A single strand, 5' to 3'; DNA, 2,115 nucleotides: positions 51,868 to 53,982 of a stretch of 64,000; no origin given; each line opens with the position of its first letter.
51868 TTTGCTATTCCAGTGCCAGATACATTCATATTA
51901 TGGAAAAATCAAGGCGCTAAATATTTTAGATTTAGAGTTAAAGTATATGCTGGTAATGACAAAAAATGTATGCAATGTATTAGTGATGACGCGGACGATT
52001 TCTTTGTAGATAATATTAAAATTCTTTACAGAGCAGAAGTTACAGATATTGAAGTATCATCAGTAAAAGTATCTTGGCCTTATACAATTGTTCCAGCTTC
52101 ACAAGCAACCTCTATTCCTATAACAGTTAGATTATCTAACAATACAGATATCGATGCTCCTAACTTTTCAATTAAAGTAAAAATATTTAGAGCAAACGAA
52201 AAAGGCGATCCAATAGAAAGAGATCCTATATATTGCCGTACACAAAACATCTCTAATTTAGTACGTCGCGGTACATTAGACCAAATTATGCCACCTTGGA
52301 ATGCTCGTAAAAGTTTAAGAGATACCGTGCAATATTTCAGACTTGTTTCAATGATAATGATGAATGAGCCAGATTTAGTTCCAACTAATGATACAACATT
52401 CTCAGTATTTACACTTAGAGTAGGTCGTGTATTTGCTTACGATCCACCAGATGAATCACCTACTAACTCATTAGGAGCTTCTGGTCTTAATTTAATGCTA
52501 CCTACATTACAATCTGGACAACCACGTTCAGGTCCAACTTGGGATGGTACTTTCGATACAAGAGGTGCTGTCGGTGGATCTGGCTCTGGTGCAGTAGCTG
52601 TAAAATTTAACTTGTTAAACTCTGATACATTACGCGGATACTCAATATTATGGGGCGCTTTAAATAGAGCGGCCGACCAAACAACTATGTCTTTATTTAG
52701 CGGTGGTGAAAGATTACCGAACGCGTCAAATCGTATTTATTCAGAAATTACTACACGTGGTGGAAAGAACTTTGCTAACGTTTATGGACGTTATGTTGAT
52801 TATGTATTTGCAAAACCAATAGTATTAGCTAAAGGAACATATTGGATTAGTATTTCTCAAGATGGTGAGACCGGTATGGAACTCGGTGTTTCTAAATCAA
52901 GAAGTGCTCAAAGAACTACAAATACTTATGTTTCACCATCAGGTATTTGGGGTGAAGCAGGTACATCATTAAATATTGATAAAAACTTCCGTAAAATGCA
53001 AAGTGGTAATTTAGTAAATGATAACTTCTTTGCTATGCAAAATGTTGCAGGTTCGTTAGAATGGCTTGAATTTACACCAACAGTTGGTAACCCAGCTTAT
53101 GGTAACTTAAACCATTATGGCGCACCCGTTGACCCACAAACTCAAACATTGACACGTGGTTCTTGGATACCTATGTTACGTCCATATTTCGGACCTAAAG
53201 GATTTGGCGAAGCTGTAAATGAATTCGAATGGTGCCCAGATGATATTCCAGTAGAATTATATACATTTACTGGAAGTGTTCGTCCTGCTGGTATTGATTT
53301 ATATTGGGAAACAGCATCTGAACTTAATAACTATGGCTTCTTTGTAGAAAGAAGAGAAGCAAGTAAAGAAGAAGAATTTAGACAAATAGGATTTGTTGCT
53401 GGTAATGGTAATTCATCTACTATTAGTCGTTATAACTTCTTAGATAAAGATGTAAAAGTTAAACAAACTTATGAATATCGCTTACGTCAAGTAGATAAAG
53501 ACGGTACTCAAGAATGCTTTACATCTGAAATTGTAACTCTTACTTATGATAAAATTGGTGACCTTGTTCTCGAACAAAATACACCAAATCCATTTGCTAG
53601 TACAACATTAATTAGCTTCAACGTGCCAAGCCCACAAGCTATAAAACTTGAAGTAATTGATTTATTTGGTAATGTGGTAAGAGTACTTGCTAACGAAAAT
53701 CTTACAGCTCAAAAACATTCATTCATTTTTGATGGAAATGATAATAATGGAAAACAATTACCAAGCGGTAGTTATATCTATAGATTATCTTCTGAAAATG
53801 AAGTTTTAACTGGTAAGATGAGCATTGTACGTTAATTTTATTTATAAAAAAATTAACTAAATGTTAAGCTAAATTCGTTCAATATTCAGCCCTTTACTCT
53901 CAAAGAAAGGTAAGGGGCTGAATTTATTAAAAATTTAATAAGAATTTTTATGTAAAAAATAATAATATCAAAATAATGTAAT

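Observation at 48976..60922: Two giant collinear T9SS-cargo paralogs bracketing a Rossmann-fold gene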

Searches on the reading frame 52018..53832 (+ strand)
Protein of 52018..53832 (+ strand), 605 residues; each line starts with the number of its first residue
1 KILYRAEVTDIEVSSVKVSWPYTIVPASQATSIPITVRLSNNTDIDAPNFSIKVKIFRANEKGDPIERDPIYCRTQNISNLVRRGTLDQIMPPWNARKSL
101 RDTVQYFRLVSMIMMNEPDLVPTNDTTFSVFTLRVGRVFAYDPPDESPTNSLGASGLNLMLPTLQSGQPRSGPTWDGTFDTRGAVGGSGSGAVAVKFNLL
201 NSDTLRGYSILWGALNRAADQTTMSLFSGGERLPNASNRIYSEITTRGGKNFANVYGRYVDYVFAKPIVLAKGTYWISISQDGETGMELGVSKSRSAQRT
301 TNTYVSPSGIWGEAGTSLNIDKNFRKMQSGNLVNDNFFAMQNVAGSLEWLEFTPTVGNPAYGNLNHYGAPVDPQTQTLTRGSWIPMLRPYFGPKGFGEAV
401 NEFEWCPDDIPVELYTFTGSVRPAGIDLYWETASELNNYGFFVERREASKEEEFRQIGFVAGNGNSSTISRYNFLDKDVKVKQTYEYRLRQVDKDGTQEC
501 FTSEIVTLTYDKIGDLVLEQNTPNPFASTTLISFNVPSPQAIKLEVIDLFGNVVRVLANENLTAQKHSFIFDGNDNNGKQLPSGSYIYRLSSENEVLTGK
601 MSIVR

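Call 36: predict_structure(alignment_id=A5)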
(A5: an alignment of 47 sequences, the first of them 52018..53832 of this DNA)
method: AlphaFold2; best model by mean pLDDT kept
length: 605 residues; sequences in the alignment: 47
mean_pLDDT: 86.7   pTM: 0.66
mean pLDDT of the five models: 86.7, 86.7, 86.6, 85.5, 84.5
residues with pLDDT >= 90: 348; 70-90: 195; 50-70: 50; < 50: 12
segments of 3 or more residues with pLDDT < 50: 1-4, 164-167
pLDDT, mean of each block of 10 residues (from residue 1): 61 93 95 95 92 96 93 93 93 94 95 87 92 95 84 88 53 66 75 95 96 89 92 92 91 88 95 96 88 85 70 77 89 92 88 85 66 57 93 93 73 82 89 85 92 92 87 92 90 73 82 74 92 86 94 93 89 93 94 90 91
secondary structure, 60 per line:
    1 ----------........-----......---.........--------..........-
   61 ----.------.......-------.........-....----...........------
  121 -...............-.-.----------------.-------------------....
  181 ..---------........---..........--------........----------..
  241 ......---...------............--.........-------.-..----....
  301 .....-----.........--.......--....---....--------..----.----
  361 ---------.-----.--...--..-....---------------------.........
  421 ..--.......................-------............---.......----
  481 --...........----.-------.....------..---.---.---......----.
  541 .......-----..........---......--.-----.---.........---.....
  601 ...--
elements in order: E11-18 E24-26 E33-41 E50-59 E72-78 E86-94 H96-99 E104-114 H122-125 E126-136 H177-182 E192-199 E203-212 E221-228 E239-246 E259-270 E273-281 E297-305 E311-319 E325-328 E331-334 E338-341 E379-381 E387-390 E412-422 E425-447 E455-466 E470-476 E483-493 E506-510 E530-535 E540-547 E553-562 E566-571 E584-592 E596-603

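Call 38: fold_search(model_id=the predicted structure, library=pdb)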
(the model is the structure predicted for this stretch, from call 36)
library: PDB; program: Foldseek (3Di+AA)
matches with E <= 10: 1878; with E <= 0.001: 235
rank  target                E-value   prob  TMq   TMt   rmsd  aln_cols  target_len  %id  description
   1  7ptp_A                1.2e-08  1.00  0.14  0.12  34.9       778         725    8  In-situ structure of pentameric S-layer protein (released 2021-12-15)
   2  9bc2_A                4.7e-08  1.00  0.14  0.13  31.7       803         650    8  Transglutaminase 2 - Open State (released 2024-07-03)
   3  8oe4_D                8.1e-08  1.00  0.14  0.15  34.2       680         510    7  Cryo-EM structure of a pre-dimerized human IL-23 complete extracellular signaling complex. (released 2024-02-07)
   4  8v2b_C                2.4e-07  1.00  0.18  0.16  29.2       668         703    9  Cryo-EM structure of mouse type II OSM receptor complex: model for full extracellular assembly (released 2024-11-20)
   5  7nyc_A                2.5e-07  1.00  0.16  0.08  27.4       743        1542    9  cryoEM structure of 3C9-sMAC (released 2021-10-06)
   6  3e0g_A                3.4e-07  1.00  0.14  0.17  32.4       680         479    8  Structure of the Leukemia Inhibitory Factor Receptor (LIF-R) domains D1-D5 (released 2008-09-23)
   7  6kzb_A                3.5e-07  0.99  0.14  0.13  39.4       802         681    9  Transglutaminase2 complexed with calcium (released 2020-12-09)
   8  4pyg_A                4.5e-07  0.98  0.14  0.12  40.2       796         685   10  Transglutaminase2 complexed with GTP (released 2015-02-11)
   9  9a3v_A                4.5e-07  0.97  0.13  0.12  39.9       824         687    8  Predicted model of tissue transglutaminase 2 (TG2) in complex with plasma fibronectin type III modules 14 and 15 (FNII (released 2024-02-02)
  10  9qk2_F                5.0e-07  1.00  0.14  0.13  35.9       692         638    8  Structure of the Complement classical and lectin pathway C3 convertase in complex with substrate C3 (released 2025-12-24)
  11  3s3p_A                5.0e-07  0.98  0.13  0.13  31.5       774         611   10  Transglutaminase 2 in complex with a novel inhibitor (released 2012-06-06)
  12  8eok_G                6.1e-07  0.99  0.12  0.12  29.6       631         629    8  Structure of the C3bB proconvertase in complex with lufaxin and factor Xa (released 2023-08-30)
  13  6h03_A                6.7e-07  1.00  0.18  0.10  27.7       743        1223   10  OPEN CONFORMATION OF THE MEMBRANE ATTACK COMPLEX (released 2018-12-19)
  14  5fo7_A                8.2e-07  0.99  0.13  0.12  35.4       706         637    8  Crystal Structure of Human Complement C3b at 2.8 Angstrom resolution (released 2016-04-06)
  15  1l9m_B                8.2e-07  0.95  0.13  0.12  41.8       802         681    9  Three-dimensional structure of the human transglutaminase 3 enzyme: binding of calcium ions change structure for activ (released 2002-05-29)
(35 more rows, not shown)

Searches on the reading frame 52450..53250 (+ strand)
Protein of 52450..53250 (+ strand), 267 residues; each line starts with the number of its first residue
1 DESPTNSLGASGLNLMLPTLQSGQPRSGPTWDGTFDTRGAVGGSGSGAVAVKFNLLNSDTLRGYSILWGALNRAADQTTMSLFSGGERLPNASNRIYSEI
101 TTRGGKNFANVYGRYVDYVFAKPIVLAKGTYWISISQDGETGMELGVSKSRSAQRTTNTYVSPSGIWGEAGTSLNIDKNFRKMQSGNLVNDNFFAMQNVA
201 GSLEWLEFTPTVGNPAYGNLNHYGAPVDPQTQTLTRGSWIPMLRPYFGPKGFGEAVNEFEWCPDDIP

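Call 48: search_protein_families(library=pfam, proteins=[window:52450-53250:+], max_evalue=10)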
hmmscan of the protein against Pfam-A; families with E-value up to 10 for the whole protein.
window:52450-53250:+ (267 aa): 1 family
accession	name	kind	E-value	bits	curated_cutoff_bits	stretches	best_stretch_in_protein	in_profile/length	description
PF01884.23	PcrB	-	0.11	12.4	23.9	1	113-197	72-155/226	PcrB family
